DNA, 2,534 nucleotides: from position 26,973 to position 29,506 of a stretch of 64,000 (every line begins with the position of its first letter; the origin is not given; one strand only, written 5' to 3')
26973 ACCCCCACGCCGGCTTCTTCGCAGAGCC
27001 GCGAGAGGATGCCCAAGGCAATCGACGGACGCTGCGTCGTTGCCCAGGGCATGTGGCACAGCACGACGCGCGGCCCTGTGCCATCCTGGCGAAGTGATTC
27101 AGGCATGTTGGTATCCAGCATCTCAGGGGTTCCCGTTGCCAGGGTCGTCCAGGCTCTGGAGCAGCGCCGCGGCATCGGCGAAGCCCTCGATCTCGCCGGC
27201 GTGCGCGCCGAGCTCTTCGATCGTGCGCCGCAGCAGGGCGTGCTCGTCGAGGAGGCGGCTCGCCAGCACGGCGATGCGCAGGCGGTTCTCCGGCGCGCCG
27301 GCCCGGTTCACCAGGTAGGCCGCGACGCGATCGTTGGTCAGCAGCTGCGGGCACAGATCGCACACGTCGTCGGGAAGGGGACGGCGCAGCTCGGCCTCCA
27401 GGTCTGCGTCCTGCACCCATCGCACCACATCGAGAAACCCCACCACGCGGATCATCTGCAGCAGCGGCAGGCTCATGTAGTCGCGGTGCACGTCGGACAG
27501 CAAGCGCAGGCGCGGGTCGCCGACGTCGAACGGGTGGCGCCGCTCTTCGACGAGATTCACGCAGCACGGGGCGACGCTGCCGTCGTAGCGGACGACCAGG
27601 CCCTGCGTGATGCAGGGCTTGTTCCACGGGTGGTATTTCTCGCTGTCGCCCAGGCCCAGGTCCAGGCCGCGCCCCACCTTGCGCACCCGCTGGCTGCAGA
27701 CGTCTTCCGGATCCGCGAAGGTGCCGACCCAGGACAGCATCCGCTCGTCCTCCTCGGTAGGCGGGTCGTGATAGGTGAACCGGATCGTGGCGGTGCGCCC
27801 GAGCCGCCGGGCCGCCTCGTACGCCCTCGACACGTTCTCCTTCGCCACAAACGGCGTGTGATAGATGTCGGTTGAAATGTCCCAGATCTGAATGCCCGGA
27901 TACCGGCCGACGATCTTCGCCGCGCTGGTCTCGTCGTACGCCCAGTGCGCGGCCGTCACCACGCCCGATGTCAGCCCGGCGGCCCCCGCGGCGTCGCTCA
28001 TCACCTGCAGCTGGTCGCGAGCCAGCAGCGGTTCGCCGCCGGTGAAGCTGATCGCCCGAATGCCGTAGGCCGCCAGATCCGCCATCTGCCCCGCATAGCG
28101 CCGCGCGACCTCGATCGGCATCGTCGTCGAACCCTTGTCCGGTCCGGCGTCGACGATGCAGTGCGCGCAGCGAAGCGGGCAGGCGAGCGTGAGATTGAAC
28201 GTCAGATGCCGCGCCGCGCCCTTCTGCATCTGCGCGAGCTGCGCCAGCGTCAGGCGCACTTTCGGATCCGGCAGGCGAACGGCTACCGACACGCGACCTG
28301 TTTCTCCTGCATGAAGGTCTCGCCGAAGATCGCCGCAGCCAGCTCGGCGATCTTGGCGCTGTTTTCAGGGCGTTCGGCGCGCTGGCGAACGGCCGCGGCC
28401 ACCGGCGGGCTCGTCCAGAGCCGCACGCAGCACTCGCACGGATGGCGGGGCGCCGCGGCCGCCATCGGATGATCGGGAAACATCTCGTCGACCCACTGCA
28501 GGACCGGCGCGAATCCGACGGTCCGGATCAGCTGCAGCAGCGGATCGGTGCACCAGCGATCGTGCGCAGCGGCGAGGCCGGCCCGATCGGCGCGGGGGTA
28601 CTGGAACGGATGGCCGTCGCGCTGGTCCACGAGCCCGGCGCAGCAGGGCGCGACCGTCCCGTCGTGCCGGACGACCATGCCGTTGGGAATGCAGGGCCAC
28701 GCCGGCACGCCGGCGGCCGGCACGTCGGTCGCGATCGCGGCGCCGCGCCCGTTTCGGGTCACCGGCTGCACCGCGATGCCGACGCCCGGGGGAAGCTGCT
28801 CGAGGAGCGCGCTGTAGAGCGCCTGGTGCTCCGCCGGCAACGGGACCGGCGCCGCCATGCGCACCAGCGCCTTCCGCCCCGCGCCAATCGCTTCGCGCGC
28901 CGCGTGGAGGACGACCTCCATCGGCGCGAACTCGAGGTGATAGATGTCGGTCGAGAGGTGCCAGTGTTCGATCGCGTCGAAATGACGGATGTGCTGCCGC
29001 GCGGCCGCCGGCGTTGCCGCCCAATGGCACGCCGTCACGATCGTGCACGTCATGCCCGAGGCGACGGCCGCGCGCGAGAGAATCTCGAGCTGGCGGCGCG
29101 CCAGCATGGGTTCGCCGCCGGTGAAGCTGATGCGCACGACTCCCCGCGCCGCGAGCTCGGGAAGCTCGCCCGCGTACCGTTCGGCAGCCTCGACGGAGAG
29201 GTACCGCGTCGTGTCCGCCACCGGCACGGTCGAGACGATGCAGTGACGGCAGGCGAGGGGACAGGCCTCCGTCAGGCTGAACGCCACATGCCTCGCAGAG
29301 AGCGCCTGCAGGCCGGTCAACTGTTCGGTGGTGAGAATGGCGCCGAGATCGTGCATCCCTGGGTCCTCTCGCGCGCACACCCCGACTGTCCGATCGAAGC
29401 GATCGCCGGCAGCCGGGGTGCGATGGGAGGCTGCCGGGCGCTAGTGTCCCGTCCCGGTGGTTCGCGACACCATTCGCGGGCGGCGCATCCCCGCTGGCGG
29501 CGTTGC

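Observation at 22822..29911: Uncharacterised radical-SAM-rich, RiPP-like operon (102-aa ORF, three paralogous twitch-like rSAMs, B12-rSAM, two-lobed retropepsin-like protease)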

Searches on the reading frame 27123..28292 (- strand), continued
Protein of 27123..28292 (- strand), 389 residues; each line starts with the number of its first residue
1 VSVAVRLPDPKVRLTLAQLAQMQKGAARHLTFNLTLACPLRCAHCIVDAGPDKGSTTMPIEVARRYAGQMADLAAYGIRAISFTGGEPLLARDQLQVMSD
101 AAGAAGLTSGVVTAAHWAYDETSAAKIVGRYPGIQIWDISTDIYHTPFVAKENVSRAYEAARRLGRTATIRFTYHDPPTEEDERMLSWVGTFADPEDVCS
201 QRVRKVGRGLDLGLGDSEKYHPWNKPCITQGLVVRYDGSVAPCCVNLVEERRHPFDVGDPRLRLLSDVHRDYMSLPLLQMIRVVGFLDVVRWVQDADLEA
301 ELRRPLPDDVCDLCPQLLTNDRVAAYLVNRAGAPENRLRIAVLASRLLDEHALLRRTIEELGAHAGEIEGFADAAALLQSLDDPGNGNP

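Call 71: find_encoding_contigs(protein=P0111, flank=7000, max_places=1)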
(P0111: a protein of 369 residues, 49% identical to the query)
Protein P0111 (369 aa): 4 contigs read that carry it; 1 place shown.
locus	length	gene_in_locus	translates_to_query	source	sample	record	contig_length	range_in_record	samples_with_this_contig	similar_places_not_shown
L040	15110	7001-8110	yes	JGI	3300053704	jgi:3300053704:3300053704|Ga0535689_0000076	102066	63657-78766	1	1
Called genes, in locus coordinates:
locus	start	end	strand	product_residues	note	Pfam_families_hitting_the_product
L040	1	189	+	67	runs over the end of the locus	PF12728:HTH_17 (weak)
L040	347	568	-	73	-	-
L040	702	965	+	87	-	PF01527:HTH_Tnp_1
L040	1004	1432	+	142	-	PF13276:HTH_21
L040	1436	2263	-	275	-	PF00665:rve, PF13683:rve_3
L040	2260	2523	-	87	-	PF01527:HTH_Tnp_1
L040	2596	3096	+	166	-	-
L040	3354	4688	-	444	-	PF13576:Pentapeptide_3 (faint), PF13599:Pentapeptide_4 (weak), PF00805:Pentapeptide (weak), PF13599:Pentapeptide_4 (weak)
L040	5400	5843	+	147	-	-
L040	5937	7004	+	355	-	PF04055:Radical_SAM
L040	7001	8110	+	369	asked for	PF04055:Radical_SAM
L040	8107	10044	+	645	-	PF02310:B12-binding (weak), PF04055:Radical_SAM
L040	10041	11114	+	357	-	PF04055:Radical_SAM, PF13353:Fer4_12 (faint)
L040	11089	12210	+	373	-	PF13650:Asp_protease_2, PF13975:gag-asp_proteas (weak)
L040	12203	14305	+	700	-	PF00082:Peptidase_S8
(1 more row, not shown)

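Call 84: predict_structure(alignment_id=A7)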
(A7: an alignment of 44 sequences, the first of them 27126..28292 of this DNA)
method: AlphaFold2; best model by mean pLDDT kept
length: 389 residues; sequences in the alignment: 44
mean_pLDDT: 92.9   pTM: 0.90
mean pLDDT of the five models: 92.9, 91.9, 91.9, 90.7, 89.9
residues with pLDDT >= 90: 319; 70-90: 54; 50-70: 11; < 50: 5
segments of 3 or more residues with pLDDT < 50: 386-389
pLDDT, mean of each block of 10 residues (from residue 1): 66 79 92 97 94 96 99 98 97 98 98 98 98 98 97 98 98 93 96 95 91 82 78 95 88 93 97 96 93 97 90 93 98 98 94 97 96 96 62
secondary structure, 60 per line:
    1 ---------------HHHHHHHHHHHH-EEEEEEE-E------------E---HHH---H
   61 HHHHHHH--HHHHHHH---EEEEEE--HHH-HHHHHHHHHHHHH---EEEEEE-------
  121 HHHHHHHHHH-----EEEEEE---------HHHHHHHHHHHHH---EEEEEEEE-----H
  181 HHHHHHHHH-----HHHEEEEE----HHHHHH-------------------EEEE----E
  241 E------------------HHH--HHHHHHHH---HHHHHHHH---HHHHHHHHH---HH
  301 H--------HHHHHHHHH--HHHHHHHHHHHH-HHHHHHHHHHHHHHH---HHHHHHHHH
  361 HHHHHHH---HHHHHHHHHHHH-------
elements in order: H16-27 E29-35 H60-67 H70-76 E80-85 H92-104 E108-113 H121-130 E136-141 H151-163 E167-174 H180-189 E198-202 H207-212 E232-235 H265-272 H276-283 H287-295 H310-318 H321-332 H334-348 H352-367 H371-382

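Call 86: fold_search(model_id=the predicted structure, library=pdb)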
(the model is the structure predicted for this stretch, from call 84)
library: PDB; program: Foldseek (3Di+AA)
matches with E <= 10: 1749; with E <= 0.001: 48
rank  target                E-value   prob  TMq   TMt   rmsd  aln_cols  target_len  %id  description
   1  8ai6_B                9.8e-15  1.00  0.67  0.80   3.1       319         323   18  Crystal structure of radical SAM epimerase EpeE D210A mutant from Bacillus subtilis with [4Fe-4S] clusters, S-adenosyl (released 2024-01-10)
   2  8ai2_B                1.0e-14  1.00  0.68  0.80   3.1       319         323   17  Crystal structure of radical SAM epimerase EpeE from Bacillus subtilis with [4Fe-4S] clusters, S-adenosyl-L-homocystei (released 2024-01-10)
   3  8ai4_A                1.6e-14  1.00  0.65  0.79   3.6       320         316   16  Crystal structure of radical SAM epimerase EpeE C223A mutant from Bacillus subtilis with [4Fe-4S] clusters, S-adenosyl (released 2024-01-10)
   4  8ai6_A                2.1e-14  1.00  0.68  0.81   3.3       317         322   17  Crystal structure of radical SAM epimerase EpeE D210A mutant from Bacillus subtilis with [4Fe-4S] clusters, S-adenosyl (released 2024-01-10)
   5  8ai3_A                2.6e-14  1.00  0.68  0.82   3.1       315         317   17  Crystal structure of radical SAM epimerase EpeE C223A mutant from Bacillus subtilis with [4Fe-4S] clusters and S-adeno (released 2024-01-10)
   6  8ai1_A                2.6e-14  1.00  0.67  0.81   3.4       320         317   18  Crystal structure of radical SAM epimerase EpeE from Bacillus subtilis with [4Fe-4S] clusters and S-adenosyl-L-homocys (released 2024-01-10)
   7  8ai3_B                4.3e-14  1.00  0.67  0.79   3.1       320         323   18  Crystal structure of radical SAM epimerase EpeE C223A mutant from Bacillus subtilis with [4Fe-4S] clusters and S-adeno (released 2024-01-10)
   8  8ai1_B                5.6e-14  1.00  0.67  0.81   3.3       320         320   18  Crystal structure of radical SAM epimerase EpeE from Bacillus subtilis with [4Fe-4S] clusters and S-adenosyl-L-homocys (released 2024-01-10)
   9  8ai4_B                5.9e-14  1.00  0.67  0.80   3.2       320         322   17  Crystal structure of radical SAM epimerase EpeE C223A mutant from Bacillus subtilis with [4Fe-4S] clusters, S-adenosyl (released 2024-01-10)
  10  5why_A                9.9e-07  1.00  0.44  0.41   7.4       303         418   16  Structural Insights into Thioether Bond Formation in the Biosynthesis of Sactipeptides (released 2017-07-26)
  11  4m7t                  1.5e-06  1.00  0.40  0.60   6.9       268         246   16  Crystal structure of BtrN in complex with AdoMet and 2-DOIA (released 2013-10-02)
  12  8vdw_B                1.2e-05  1.00  0.34  0.39   6.5       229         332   13  X-Ray Crystal Structure of the biotin synthase from V. parvula (released 2024-01-24)
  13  8vdw_A                1.2e-05  1.00  0.35  0.40   6.3       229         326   13  X-Ray Crystal Structure of the biotin synthase from V. parvula (released 2024-01-24)
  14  8hzv_D                2.0e-05  1.00  0.36  0.30   9.5       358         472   15  The crystal structure of a Radical SAM Enzyme DesII (released 2024-07-10)
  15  8hzv_B                2.0e-05  1.00  0.38  0.32  10.5       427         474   13  The crystal structure of a Radical SAM Enzyme DesII (released 2024-07-10)
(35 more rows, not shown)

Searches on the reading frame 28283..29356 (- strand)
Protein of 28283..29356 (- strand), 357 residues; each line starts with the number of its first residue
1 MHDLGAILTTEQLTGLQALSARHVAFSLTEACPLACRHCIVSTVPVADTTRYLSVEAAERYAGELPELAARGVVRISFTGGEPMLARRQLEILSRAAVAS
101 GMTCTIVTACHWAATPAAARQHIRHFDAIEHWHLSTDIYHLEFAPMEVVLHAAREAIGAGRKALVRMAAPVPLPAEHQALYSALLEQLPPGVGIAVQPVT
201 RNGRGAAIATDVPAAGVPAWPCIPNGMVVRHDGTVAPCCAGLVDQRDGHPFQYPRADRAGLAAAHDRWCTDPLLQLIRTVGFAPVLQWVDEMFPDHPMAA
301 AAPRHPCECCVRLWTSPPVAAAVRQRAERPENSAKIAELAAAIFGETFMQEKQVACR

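Call 4: search_protein_families(library=pfam, proteins=[window:28283-29356:-], max_evalue=0.01)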
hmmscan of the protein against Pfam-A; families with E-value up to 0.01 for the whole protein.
window:28283-29356:- (357 aa): 2 families
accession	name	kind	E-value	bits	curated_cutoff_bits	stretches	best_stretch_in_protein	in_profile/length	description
PF04055.27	Radical_SAM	-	4.6e-10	40.4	29.5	1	27-109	2-85/166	Radical SAM superfamily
PF13353.11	Fer4_12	-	0.00089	20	22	1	29-112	12-94/137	4Fe-4S single cluster domain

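Call 5: search_protein_families(library=ncbifam, proteins=[window:28283-29356:-], max_evalue=0.01)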
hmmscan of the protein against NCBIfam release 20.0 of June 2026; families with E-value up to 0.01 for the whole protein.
window:28283-29356:- (357 aa): 33 families (the best 25 are shown)
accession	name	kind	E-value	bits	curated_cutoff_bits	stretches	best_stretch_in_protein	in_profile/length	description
NF038283.1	viperin_w_prok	equivalog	7.5e-11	41.7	180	1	23-113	3-95/281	viperin family antiviral radical SAM protein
TIGR04078.1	rSAM_yydG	equivalog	5.6e-10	39.2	300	1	24-243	3-223/309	YydG family radical SAM peptide epimerase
TIGR02666.1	moaA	equivalog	4.9e-09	35.6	284.05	1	23-101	11-88/336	GTP 3',8-cyclase MoaA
NF045574.1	sacti_mat_StsB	exception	1.9e-08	33.6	625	1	20-128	94-196/466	StsB family radical SAM/SPASM domain sactipeptide maturase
TIGR04303.1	GeoRSP_rSAM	equivalog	2.8e-07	30.4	400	1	24-107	7-82/325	GeoRSP system radical SAM/SPASM protein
TIGR04053.2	TIGR04053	equivalog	3.3e-07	29.9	395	1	24-137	10-118/366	TIGR04053 family radical SAM/SPASM domain-containing protein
TIGR02109.1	PQQ_syn_pqqE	equivalog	1.5e-06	27.4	381.35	1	26-110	11-90/358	pyrroloquinoline quinone biosynthesis protein PqqE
NF049973.1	radical_Rv1681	equivalog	2.3e-06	26.8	380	1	31-108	81-152/326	Rv1681 family radical SAM protein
NF050035.1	rSAM_WgK_link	exception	2.3e-06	26.8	650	1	24-95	11-79/367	radical SAM/SPASM peptide maturase WgkB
TIGR04251.1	SCM_rSAM_ScmF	equivalog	8.1e-06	25.5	400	1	22-120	4-99/353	SynChlorMet cassette radical SAM/SPASM protein ScmF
TIGR04545.1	rSAM_ahbD_hemeb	equivalog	1.1e-05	25.1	500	1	24-109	2-82/339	heme b synthase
TIGR04054.1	rSAM_NirJ1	equivalog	1.3e-05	24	650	1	12-109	26-118/387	putative heme d1 biosynthesis radical SAM protein NirJ1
TIGR04103.1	rSAM_nif11_3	equivalog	2.6e-05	23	725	1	22-113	5-90/412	nif11-class peptide radical SAM maturase 3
TIGR04546.1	rSAM_ahbC_deAc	equivalog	2.8e-05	23.1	650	1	24-111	41-123/390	12,18-didecarboxysiroheme deacetylase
TIGR04466.1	rSAM_BlsE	equivalog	3e-05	23.7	400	1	24-110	5-84/327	cytosylglucuronate decarboxylase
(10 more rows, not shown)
